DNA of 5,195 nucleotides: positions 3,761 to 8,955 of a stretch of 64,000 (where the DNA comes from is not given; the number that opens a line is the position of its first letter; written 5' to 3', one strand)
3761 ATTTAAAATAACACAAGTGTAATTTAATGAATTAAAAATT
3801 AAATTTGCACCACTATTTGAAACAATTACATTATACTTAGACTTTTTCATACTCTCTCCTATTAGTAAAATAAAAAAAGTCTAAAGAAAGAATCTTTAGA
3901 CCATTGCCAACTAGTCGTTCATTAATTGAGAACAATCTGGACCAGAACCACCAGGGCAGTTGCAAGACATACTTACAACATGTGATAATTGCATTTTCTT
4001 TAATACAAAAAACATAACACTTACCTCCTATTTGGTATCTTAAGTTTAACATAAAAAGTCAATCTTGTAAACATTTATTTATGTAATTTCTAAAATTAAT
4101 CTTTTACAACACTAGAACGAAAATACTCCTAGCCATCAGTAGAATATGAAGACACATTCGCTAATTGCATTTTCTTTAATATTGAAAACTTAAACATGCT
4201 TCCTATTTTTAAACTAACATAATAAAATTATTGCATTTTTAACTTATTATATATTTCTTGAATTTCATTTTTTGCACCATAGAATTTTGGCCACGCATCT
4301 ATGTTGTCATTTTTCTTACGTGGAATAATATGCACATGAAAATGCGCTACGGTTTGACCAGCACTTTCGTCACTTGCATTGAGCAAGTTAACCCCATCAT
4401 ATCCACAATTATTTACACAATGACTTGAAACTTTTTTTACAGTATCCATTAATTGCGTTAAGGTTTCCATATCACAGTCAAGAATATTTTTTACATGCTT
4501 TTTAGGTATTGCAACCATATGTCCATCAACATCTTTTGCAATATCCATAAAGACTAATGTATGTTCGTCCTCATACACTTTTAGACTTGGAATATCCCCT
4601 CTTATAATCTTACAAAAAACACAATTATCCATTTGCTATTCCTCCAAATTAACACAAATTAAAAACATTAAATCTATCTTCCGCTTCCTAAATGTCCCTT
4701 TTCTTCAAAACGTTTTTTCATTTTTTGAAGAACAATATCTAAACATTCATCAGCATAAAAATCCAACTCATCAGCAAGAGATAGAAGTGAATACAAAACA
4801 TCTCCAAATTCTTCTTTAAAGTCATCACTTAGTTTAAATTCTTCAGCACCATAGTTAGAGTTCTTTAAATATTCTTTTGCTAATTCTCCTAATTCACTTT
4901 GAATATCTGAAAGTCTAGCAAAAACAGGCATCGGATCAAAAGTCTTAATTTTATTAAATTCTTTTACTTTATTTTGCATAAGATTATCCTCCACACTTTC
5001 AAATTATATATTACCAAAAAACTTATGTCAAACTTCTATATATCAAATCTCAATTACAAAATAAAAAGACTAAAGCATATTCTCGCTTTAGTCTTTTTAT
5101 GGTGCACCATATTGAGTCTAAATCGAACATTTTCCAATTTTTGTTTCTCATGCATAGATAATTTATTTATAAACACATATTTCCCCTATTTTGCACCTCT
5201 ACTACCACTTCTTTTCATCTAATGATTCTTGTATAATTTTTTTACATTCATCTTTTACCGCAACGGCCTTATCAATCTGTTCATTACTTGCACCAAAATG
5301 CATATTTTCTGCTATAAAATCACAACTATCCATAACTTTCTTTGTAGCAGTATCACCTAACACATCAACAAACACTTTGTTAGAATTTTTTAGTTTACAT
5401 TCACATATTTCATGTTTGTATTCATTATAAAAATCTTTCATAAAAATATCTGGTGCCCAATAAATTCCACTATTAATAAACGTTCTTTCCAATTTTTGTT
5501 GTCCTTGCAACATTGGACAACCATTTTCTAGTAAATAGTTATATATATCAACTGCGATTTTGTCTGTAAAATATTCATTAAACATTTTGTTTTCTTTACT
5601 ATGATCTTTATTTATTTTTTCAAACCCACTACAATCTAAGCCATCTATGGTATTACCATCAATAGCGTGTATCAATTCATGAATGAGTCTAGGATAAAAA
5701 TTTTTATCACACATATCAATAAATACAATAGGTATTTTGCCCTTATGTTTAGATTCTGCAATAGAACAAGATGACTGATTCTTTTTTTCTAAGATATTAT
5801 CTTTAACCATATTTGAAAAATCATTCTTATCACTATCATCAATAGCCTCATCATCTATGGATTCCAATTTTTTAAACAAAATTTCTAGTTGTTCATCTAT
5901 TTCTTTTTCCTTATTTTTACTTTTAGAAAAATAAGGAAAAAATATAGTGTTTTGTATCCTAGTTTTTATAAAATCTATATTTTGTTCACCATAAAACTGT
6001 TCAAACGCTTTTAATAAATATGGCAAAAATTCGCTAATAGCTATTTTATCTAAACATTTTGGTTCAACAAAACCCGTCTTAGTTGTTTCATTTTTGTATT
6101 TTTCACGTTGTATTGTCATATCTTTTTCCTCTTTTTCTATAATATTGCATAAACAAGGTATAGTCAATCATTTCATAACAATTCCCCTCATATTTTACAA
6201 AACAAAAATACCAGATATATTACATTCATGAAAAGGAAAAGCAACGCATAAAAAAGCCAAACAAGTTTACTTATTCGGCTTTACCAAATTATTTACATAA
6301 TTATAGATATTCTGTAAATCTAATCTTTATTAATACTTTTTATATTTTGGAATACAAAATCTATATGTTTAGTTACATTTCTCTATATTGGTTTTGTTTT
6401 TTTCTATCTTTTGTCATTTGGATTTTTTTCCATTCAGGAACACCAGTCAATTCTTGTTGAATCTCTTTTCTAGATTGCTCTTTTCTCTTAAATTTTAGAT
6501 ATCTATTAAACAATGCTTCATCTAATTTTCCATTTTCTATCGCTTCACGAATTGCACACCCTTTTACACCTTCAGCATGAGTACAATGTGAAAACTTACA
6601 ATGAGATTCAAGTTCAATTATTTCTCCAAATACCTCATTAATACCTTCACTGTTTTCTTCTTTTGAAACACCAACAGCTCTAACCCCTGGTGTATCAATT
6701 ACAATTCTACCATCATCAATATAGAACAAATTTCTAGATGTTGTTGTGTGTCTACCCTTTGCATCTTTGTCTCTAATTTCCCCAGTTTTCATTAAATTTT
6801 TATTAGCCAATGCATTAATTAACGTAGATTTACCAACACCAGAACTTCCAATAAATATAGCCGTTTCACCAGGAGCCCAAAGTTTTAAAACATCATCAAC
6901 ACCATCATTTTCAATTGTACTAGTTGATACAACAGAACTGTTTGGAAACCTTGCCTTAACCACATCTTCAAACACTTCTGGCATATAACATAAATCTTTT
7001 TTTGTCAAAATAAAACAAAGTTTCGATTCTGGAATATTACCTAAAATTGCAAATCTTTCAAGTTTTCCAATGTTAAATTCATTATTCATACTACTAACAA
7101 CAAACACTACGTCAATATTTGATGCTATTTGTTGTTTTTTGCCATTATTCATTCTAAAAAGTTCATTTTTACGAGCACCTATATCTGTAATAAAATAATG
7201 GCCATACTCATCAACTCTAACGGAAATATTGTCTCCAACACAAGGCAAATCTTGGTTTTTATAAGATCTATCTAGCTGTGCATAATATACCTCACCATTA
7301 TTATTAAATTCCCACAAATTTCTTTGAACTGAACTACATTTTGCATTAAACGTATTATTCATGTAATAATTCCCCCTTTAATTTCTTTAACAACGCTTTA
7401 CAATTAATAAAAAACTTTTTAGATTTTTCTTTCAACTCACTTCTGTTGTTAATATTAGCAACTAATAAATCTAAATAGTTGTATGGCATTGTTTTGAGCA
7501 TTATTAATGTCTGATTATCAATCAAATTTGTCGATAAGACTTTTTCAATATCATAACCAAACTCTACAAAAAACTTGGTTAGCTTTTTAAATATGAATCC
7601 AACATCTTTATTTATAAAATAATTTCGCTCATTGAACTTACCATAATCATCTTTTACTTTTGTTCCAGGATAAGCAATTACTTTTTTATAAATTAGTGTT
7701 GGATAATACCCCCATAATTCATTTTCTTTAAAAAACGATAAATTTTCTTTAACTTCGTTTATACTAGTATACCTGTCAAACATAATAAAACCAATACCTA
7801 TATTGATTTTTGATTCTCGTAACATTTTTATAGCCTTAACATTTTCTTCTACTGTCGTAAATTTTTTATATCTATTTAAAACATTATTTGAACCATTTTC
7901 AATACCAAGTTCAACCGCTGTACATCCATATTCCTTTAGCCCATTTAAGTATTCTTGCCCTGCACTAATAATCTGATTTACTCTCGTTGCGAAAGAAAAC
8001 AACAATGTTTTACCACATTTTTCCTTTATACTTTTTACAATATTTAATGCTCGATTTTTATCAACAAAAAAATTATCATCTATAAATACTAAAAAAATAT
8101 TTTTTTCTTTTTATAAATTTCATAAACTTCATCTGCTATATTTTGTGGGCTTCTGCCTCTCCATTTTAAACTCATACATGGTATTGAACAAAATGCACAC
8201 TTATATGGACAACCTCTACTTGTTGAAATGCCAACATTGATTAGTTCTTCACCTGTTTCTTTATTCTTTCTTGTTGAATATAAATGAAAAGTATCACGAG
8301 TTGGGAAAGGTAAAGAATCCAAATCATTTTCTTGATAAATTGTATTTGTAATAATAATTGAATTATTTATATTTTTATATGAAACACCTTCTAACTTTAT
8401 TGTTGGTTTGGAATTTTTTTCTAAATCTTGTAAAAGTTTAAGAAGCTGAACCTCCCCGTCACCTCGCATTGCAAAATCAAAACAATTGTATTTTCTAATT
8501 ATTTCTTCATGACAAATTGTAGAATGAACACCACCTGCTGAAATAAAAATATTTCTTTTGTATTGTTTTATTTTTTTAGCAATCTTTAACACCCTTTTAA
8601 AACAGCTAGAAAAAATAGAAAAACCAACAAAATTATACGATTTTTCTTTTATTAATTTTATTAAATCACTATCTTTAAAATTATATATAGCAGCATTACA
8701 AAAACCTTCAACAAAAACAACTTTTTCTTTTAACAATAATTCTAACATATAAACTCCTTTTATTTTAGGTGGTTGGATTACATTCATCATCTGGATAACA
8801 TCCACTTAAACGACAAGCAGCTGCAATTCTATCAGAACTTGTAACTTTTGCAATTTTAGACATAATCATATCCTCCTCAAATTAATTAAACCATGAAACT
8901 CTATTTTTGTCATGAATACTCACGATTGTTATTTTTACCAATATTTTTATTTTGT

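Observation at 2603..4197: Unannotated Cys-rich precursor plus a truncated leader-only paralogue upstream of a radical SAM/SPASM maturase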

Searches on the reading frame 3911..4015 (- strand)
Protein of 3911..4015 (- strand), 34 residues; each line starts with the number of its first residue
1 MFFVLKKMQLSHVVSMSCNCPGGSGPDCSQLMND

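Call 9: search_protein_families(library=ncbifam, proteins=[window:3911-4015:-], max_evalue=1)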
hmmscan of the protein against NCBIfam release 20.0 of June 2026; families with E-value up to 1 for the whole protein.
window:3911-4015:- (34 aa): 0 families

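Call 21: list_cluster_members(proteins=[P0001, window:3911-4015:-, L081:5840-5944:+, P0014, P0036, window:4228-4632:-, window:445-2094:-])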
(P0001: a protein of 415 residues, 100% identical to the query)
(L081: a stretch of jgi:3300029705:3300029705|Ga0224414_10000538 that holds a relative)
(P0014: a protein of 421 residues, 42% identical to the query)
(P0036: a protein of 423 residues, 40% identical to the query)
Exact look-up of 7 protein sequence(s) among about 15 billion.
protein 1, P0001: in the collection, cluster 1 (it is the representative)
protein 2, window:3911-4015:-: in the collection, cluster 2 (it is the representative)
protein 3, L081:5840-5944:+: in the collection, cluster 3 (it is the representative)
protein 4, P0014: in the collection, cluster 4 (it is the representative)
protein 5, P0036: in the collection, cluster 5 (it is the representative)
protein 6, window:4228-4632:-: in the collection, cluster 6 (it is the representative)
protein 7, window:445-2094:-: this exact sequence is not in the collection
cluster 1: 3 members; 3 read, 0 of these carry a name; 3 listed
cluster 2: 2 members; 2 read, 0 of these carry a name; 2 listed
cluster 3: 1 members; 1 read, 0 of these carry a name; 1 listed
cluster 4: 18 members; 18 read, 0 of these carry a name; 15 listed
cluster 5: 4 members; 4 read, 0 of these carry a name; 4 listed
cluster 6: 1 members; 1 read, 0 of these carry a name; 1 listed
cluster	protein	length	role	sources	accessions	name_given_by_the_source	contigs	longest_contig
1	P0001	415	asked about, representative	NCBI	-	-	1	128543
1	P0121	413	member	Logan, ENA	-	-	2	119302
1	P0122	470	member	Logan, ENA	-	-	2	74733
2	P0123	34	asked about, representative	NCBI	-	-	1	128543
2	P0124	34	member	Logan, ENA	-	-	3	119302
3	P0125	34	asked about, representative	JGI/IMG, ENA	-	-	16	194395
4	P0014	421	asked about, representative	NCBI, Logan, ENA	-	-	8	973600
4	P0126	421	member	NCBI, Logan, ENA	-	-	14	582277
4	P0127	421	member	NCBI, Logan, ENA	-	-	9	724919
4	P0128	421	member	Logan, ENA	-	-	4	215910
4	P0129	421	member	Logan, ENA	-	-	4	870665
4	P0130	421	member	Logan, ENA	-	-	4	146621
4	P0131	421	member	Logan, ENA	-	-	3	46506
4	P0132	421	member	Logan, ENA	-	-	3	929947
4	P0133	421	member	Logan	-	-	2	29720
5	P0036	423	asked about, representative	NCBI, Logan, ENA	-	-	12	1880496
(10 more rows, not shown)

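Call 57: search_protein_representatives(alignment_id=A7)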
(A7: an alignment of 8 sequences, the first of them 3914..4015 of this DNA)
Query: 8 sequences, 37 profile positions. Proteins with E-value up to 0.001 (for the whole library): 12; up to 1e-10: 3; up to 1e-30: 0. The best 12 are listed.
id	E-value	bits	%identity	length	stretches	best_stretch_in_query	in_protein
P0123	3.5e-14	68.5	-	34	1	1-37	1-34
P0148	2.6e-12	62.5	-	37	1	1-37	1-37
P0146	1.1e-11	60.5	-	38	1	1-37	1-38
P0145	1.9e-10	56.5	-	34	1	1-37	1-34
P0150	8.1e-09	51.3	-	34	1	1-37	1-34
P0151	2.7e-08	49.6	-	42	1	1-37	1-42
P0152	2.5e-07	46.5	-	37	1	1-36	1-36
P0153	2.1e-06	43.6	-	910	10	17-28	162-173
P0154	3.1e-05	39.9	-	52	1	1-37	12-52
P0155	6.3e-05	38.9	-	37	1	1-37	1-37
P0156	1.1e-04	38.1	-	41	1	1-37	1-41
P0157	9.6e-04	35.1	-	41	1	1-37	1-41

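Call 69: search_protein_families(library=ncbifam, proteins=[P0151, P0152, P0154, P0155, P0156, P0157], max_evalue=10)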
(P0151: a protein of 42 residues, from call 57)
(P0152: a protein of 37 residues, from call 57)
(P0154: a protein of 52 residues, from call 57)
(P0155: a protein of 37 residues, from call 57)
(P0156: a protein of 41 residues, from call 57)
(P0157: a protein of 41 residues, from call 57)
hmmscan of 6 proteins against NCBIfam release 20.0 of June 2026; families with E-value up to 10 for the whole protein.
P0151 (42 aa): 0 families

P0152 (37 aa): 0 families

P0154 (52 aa): 0 families

P0155 (37 aa): 0 families

P0156 (41 aa): 0 families

P0157 (41 aa): 0 families

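Call 70: search_protein_families(library=pfam, proteins=[window:3914-4015:-, P0151, P0154, P0156], max_evalue=10)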
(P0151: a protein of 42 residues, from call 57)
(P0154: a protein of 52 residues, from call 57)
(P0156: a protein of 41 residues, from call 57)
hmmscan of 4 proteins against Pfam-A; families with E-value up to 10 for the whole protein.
window:3914-4015:- (34 aa): 1 family
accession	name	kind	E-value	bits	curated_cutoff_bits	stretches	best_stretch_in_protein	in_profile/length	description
PF17736.7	Ig_C17orf99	-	0.037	14.5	26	1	3-32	8-37/95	C17orf99 Ig domain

P0151 (42 aa): 0 families

P0154 (52 aa): 1 family
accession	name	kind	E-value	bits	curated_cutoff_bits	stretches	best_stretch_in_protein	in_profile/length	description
PF06773.16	Bim_N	-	0.85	9.9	27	1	35-47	7-19/40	Bim protein N-terminus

P0156 (41 aa): 0 families

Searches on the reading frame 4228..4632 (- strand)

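Call 8: search_protein_families(library=pfam, proteins=[window:4228-4632:-], max_evalue=0.01)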
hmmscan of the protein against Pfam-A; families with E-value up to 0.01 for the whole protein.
window:4228-4632:- (134 aa): 3 families
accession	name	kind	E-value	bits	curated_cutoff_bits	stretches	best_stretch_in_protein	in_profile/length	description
PF01230.28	HIT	-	2.1e-21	76.8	21.5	1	12-107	2-97/98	HIT domain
PF11969.13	DcpS_C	-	3.6e-15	56.9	24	1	3-107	1-104/114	Scavenger mRNA decapping enzyme C-term binding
PF04677.20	CwfJ_C_1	-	0.0046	17.3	21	1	35-107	45-111/122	Protein similar to CwfJ C-terminus 1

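Call 9: search_protein_families(library=ncbifam, proteins=[window:4228-4632:-], max_evalue=1)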
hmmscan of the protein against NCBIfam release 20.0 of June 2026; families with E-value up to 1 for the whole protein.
window:4228-4632:- (134 aa): 3 families
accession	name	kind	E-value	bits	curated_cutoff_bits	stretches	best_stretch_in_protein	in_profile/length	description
NF045834.1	M_plasma_HinT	exception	2.3e-24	86.2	130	1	5-105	1-101/102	histidine triad protein HinT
NF007965.0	PRK10687.1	equivalog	1.5e-12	47.7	206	1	3-105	4-107/119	purine nucleoside phosphoramidase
NF052622.1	ATPAdlTfActino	equivalog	1.3e-07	31.3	290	1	26-109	62-146/176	ATP adenylyltransferase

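Call 86: search_protein_families(library=padloc, proteins=[window:4228-4632:-], max_evalue=0.001)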
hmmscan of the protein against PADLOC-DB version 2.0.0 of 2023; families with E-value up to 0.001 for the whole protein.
window:4228-4632:- (134 aa): 1 family
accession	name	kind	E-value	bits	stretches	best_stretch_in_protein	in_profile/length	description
PDLC00441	ThsC2|ThsC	-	1.5e-14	52.1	1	2-103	12-113/148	HIT family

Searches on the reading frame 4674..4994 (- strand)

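Call 8: search_protein_families(library=pfam, proteins=[window:4674-4994:-], max_evalue=0.01)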
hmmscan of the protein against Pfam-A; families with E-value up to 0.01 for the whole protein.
window:4674-4994:- (106 aa): 1 family
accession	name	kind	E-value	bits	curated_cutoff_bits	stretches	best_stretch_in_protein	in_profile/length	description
PF03819.22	MazG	-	3.5e-05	24.4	22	1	31-95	10-69/74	MazG nucleotide pyrophosphohydrolase domain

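Call 86: search_protein_families(library=padloc, proteins=[window:4674-4994:-], max_evalue=0.001)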
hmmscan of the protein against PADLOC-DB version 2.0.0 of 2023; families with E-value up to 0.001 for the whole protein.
window:4674-4994:- (106 aa): 0 families

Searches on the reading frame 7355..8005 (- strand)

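Call 8: search_protein_families(library=pfam, proteins=[window:7355-8005:-], max_evalue=0.01)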
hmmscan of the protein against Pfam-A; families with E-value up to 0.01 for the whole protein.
window:7355-8005:- (216 aa): 1 family
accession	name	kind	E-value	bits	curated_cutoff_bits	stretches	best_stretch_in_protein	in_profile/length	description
PF04055.27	Radical_SAM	-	1.3e-07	32.4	29.5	1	15-89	90-163/166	Radical SAM superfamily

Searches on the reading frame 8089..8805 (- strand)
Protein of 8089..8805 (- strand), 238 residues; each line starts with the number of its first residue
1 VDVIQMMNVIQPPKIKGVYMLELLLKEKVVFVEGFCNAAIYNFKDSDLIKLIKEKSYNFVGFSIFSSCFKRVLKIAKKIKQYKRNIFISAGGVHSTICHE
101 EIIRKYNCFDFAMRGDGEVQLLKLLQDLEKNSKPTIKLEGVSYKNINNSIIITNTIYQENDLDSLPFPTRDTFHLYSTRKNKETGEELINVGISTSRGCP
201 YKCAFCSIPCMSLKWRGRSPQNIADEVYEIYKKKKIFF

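Call 8: search_protein_families(library=pfam, proteins=[window:8089-8805:-], max_evalue=0.01)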
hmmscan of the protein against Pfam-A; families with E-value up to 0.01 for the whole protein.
window:8089-8805:- (238 aa): 2 families
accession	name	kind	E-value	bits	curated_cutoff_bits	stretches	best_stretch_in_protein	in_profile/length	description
PF02310.24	B12-binding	-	4.4e-12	46.3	32.1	1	42-121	40-117/121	B12 binding domain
PF04055.27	Radical_SAM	-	6.6e-06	26.8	29.5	1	193-234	1-47/166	Radical SAM superfamily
